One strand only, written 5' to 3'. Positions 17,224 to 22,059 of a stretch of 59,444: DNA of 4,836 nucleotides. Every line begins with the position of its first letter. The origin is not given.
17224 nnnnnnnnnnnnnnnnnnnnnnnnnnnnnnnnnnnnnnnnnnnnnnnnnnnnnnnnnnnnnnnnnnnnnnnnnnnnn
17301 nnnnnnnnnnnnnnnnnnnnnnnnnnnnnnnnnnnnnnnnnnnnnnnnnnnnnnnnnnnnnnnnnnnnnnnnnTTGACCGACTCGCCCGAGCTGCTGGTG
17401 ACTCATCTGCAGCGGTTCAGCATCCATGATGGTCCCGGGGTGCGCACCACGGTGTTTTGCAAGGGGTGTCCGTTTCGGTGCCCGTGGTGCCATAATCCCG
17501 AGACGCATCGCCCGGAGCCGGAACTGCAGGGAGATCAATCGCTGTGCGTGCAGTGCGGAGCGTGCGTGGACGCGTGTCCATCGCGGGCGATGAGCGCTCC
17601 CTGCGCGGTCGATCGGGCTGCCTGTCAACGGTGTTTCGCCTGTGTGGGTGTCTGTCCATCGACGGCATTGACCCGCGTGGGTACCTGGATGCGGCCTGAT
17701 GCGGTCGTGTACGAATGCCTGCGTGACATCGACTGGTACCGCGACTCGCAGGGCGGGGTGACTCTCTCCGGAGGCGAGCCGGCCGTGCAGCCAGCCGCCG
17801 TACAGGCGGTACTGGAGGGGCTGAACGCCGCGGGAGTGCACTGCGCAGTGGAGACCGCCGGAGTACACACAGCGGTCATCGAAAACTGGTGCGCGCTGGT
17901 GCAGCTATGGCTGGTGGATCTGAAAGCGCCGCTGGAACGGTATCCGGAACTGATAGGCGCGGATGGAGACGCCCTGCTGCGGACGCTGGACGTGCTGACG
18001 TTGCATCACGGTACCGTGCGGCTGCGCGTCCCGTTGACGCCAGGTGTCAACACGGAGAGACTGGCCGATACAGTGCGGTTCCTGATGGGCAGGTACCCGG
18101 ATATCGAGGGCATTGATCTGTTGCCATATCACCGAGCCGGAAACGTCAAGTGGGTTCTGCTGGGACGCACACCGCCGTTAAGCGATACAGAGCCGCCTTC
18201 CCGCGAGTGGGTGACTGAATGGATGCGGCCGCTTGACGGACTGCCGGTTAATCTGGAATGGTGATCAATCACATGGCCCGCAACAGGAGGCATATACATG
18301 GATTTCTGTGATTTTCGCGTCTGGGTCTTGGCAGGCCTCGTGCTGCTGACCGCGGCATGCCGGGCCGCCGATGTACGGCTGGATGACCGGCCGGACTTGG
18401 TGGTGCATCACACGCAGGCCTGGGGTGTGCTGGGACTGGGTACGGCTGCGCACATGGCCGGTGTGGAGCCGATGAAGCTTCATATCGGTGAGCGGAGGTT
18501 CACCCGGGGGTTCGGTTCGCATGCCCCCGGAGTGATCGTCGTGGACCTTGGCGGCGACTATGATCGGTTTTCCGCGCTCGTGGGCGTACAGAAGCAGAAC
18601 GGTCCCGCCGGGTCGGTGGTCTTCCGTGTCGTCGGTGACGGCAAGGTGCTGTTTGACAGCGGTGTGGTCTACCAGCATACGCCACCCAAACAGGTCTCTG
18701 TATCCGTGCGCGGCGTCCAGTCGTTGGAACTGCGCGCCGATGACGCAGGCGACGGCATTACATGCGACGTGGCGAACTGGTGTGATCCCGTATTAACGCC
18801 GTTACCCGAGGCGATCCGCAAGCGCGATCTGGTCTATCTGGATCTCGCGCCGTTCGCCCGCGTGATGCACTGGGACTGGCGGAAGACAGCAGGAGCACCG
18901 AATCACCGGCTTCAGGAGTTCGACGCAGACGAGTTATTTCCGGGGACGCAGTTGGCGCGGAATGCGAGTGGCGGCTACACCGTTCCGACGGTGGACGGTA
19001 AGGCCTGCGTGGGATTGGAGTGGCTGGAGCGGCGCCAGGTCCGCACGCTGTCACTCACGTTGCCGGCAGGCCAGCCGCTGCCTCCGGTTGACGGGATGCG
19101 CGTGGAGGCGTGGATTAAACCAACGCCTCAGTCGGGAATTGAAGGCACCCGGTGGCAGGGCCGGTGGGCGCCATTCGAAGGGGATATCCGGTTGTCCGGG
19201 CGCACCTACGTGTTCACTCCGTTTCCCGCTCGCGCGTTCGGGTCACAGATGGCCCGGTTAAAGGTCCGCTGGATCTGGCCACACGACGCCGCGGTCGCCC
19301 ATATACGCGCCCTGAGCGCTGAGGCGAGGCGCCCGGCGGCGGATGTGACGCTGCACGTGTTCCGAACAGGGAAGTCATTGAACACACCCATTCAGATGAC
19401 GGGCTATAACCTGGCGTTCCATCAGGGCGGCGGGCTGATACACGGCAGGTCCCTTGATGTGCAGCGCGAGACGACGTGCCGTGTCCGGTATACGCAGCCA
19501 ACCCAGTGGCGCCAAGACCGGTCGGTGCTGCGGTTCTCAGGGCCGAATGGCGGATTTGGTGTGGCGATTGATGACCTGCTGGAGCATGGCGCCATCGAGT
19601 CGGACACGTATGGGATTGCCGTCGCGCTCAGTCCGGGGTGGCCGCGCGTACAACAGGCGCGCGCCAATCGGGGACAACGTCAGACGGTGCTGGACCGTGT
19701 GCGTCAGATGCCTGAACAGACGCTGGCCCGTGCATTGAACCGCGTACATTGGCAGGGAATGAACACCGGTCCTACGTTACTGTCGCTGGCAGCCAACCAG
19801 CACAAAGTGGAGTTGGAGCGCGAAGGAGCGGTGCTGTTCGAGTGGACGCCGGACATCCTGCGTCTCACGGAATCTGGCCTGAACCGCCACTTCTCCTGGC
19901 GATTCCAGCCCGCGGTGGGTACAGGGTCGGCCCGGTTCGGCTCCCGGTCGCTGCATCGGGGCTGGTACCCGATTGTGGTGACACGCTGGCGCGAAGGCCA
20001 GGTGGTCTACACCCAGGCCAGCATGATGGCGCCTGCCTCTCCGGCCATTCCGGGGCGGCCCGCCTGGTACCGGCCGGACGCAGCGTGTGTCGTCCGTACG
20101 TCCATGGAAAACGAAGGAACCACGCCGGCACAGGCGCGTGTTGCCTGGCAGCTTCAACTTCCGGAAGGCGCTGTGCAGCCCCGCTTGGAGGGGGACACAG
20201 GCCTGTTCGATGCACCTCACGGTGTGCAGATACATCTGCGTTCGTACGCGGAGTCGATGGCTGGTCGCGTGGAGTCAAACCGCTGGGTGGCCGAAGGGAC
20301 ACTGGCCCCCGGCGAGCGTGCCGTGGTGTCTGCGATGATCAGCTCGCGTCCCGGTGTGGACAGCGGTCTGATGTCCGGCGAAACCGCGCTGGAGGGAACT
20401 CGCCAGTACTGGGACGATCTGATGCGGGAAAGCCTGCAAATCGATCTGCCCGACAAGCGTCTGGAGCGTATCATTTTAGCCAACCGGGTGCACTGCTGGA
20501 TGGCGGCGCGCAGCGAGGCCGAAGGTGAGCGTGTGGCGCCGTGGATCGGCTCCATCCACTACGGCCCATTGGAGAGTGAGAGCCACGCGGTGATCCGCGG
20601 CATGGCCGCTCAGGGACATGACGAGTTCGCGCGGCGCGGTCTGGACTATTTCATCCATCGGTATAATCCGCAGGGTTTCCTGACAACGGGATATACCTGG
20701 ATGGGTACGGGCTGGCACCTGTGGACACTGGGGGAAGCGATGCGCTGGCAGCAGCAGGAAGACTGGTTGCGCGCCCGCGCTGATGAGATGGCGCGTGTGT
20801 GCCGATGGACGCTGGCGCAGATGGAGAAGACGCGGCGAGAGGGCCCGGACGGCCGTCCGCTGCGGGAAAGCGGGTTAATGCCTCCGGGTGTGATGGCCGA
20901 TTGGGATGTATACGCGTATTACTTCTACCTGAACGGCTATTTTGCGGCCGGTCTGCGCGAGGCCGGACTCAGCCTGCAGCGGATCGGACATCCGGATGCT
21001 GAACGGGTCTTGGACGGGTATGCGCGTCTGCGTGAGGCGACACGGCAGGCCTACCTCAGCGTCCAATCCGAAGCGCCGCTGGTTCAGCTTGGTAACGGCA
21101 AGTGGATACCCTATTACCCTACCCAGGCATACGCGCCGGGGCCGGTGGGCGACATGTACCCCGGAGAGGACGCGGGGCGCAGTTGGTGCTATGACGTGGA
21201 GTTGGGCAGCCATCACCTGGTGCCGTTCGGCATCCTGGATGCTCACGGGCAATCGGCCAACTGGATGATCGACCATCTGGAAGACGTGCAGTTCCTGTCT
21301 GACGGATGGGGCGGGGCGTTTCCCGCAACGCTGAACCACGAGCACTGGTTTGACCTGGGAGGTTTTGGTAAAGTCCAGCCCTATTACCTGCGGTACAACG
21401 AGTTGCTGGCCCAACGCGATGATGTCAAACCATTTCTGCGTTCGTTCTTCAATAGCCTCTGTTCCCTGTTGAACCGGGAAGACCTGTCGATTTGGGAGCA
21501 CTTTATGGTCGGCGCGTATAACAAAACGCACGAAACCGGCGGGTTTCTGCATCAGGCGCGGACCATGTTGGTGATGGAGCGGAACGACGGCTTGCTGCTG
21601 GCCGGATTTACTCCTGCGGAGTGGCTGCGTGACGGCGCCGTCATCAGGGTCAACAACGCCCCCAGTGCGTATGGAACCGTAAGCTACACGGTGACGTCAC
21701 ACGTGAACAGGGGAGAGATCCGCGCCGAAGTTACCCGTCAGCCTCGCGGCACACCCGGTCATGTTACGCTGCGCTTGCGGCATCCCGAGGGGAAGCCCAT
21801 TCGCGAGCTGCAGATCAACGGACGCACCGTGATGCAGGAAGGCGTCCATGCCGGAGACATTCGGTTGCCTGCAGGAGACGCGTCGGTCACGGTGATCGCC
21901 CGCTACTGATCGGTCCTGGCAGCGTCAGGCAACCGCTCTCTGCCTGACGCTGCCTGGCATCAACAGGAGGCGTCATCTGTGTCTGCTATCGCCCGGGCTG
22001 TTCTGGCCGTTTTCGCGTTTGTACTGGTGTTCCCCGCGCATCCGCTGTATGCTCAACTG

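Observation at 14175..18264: Compact, uncharacterised-looking glycyl radical enzyme module (MDR dehydrogenase - 697-aa GRE - activase) under a divergent AraC regulator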

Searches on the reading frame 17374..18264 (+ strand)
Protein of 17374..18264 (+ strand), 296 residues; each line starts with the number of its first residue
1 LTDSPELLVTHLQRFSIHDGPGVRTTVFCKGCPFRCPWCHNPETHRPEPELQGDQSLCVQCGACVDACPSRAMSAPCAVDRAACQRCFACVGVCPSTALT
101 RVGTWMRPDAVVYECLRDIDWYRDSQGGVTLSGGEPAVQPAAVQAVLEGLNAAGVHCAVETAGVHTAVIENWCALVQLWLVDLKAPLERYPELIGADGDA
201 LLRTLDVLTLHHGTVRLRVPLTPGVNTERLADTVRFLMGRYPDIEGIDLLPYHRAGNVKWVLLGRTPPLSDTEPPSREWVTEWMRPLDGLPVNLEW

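Call 7: search_protein_families(library=pfam, proteins=[window:17374-18264:+])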
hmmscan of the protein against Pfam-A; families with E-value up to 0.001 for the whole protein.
window:17374-18264:+ (296 aa): 10 families
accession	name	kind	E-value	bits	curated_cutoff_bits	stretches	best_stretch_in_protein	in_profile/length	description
PF13353.11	Fer4_12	-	1e-10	42.5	22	1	19-52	2-35/137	4Fe-4S single cluster domain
PF04055.27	Radical_SAM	-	1.7e-10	41.7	29.5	1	27-237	2-166/166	Radical SAM superfamily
PF00037.32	Fer4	-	4.4e-07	29.9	21.1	1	54-73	4-23/24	4Fe-4S binding domain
PF12837.12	Fer4_6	-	4.4e-06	26.8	25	1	54-72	5-23/24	4Fe-4S binding domain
PF13187.11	Fer4_9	-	2.5e-05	24.7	27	1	29-73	5-52/52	4Fe-4S dicluster domain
PF13237.11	Fer4_10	-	3.7e-05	24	25.5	1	54-95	5-53/53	4Fe-4S dicluster domain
PF12838.12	Fer4_7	-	0.00014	22.7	27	0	29-72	5-52/52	4Fe-4S dicluster domain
PF13484.11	Fer4_16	-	0.00023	22.3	30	0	58-84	2-29/66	4Fe-4S double cluster binding domain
PF12797.12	Fer4_2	-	0.00065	20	24.5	1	54-70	6-22/22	4Fe-4S binding domain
PF12800.12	Fer4_4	-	0.00073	20.1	24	1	56-69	2-15/17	4Fe-4S binding domain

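Call 8: search_protein_families(library=ncbifam, proteins=[window:17374-18264:+])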
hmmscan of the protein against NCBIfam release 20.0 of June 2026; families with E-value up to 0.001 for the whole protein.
window:17374-18264:+ (296 aa): 22 families
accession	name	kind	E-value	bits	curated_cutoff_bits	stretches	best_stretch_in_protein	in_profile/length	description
TIGR02494.1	PFLE_PFLC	subfamily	4.9e-78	262.4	174.35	1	9-283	1-285/293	glycyl-radical enzyme activating protein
NF043069.1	T4HPD_activ_SAM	equivalog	3.8e-66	223.5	425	1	8-282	3-283/299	trans-4-hydroxy-L-proline dehydratase activase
TIGR04003.1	rSAM_BssD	equivalog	6.4e-63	212.8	496.45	1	8-266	2-273/314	[benzylsuccinate synthase]-activating enzyme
NF048010.1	SfplDhtActHpsHDes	equivalog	3.3e-58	196.9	430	1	9-278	8-289/298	(2S)-3-sulfopropanediol dehydratase activating enzyme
TIGR04395.1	cutC_activ_rSAM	equivalog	8.1e-56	189.5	360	1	10-271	8-281/309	choline TMA-lyase-activating enzyme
NF033719.1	ind_deCO2_activ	equivalog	1.2e-51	175.9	425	1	9-280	3-286/302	indoleacetate decarboxylase activase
NF033717.2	HPDL_rSAM_activ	equivalog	2.5e-47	161.6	420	1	9-278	6-287/311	4-hydroxyphenylacetate decarboxylase activase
NF007483.0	PRK10076.1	equivalog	4.1e-46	157.5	326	2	83-282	75-276/292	[formate-C-acetyltransferase]-activating enzyme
NF048008.1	SfplDhtActHpfHKleb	equivalog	9.6e-46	156.5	500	1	9-266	2-272/308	(2S)-3-sulfopropanediol dehydratase activating enzyme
TIGR02493.1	PFLA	equivalog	5.2e-40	137.3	231.75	2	86-281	28-226/235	pyruvate formate-lyase-activating protein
TIGR04041.1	activase_YjjW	hypoth_equivalog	4.5e-34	118.1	250.2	1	9-258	4-244/276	YjjW family glycine radical enzyme activase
NF008356.0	PRK11145.1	equivalog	5.6e-25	88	375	2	103-280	48-230/246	pyruvate formate lyase 1-activating protein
TIGR02495.1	NrdG2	equivalog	9.5e-21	74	131.15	2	127-231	64-173/193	anaerobic ribonucleoside-triphosphate reductase activating protein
TIGR02491.1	NrdG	equivalog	1.2e-11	44.8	126.1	1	11-48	4-41/154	anaerobic ribonucleoside-triphosphate reductase activating protein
NF008335.0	PRK11121.1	equivalog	4.8e-07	29.7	199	1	17-48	11-42/154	anaerobic ribonucleoside-triphosphate reductase-activating protein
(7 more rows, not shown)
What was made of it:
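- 17374..18264 (+): GRE-activating radical-SAM enzyme (296 aa, TTG start) with two extra ferredoxin-like cluster motifs. TIGR02494, 262 bits (cut-off 174) (call 8).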

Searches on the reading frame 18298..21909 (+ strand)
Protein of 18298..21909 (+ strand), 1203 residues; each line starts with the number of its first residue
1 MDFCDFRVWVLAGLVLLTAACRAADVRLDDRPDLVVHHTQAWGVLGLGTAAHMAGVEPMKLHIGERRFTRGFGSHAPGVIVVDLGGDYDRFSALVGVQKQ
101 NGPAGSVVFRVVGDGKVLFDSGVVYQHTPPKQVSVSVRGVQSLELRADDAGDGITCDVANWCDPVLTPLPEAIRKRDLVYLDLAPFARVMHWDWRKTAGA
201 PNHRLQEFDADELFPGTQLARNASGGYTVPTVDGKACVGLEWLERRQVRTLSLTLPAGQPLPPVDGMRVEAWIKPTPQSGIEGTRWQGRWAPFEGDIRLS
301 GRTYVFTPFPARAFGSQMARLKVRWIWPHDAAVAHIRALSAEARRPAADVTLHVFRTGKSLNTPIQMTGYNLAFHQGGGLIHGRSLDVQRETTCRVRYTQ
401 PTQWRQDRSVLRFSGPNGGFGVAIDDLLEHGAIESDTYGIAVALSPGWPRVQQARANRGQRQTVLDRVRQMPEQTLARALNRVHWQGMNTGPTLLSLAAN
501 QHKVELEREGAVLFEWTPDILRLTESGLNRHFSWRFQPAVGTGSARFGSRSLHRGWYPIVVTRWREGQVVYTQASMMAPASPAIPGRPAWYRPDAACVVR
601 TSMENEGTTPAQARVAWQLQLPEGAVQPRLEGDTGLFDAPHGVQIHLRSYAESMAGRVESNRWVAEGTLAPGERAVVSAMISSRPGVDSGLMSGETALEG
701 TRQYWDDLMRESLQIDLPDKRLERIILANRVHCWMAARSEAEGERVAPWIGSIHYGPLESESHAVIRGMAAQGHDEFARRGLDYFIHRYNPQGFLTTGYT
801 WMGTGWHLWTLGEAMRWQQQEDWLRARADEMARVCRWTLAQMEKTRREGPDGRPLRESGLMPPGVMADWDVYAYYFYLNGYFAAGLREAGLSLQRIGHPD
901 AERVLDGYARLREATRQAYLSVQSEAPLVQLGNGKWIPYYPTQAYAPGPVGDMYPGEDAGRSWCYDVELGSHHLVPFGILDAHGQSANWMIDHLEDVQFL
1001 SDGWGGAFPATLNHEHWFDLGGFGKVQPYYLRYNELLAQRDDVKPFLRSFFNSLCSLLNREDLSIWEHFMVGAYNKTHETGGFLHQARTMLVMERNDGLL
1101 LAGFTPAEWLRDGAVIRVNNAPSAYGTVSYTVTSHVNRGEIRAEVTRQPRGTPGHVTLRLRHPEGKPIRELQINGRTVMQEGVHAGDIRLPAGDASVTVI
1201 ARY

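Call 7: search_protein_families(library=pfam, proteins=[window:18298-21909:+])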
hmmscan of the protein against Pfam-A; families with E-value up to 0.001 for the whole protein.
window:18298-21909:+ (1203 aa): 1 family
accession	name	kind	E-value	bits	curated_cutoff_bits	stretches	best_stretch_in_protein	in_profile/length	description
PF08305.17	NPCBM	-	1.5e-32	112.9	23.9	1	46-167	21-137/137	NPCBM/NEW2 domain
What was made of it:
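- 18298..21909 (+): NPCBM-domain protein (1203 aa), possibly co-transcribed; membership of the module is uncertain. NPCBM domain, E=1.5e-32 (call 7).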

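Call 64: search_solved_structures(query=window:18298-21909:+, max_evalue=0.001)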
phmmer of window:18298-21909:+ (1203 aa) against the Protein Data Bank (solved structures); distinct sequences matched with E-value up to 0.001: 6.
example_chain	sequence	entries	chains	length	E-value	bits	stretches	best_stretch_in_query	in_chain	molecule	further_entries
7js4_A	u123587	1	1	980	1.1e-24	89.3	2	68-170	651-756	F5/8 type C domain protein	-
2vmh_A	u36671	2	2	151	7.6e-11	43.5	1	63-167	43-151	FIBRONECTIN TYPE III DOMAIN PROTEIN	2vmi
2vmg_A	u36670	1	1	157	8.5e-11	43.3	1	64-167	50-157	FIBRONECTIN TYPE III DOMAIN PROTEIN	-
7jrm_A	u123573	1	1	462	2.5e-07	31.8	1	66-169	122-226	F5/8 type C domain protein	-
7jrl_A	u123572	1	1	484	2.7e-07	31.7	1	66-169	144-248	F5/8 type C domain protein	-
8pvs_A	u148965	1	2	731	8.4e-05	23.4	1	61-164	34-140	Alpha-1,3-galactosidase B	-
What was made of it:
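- Tried and rejected: The NPCBM protein has only CBM hits (call 64).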
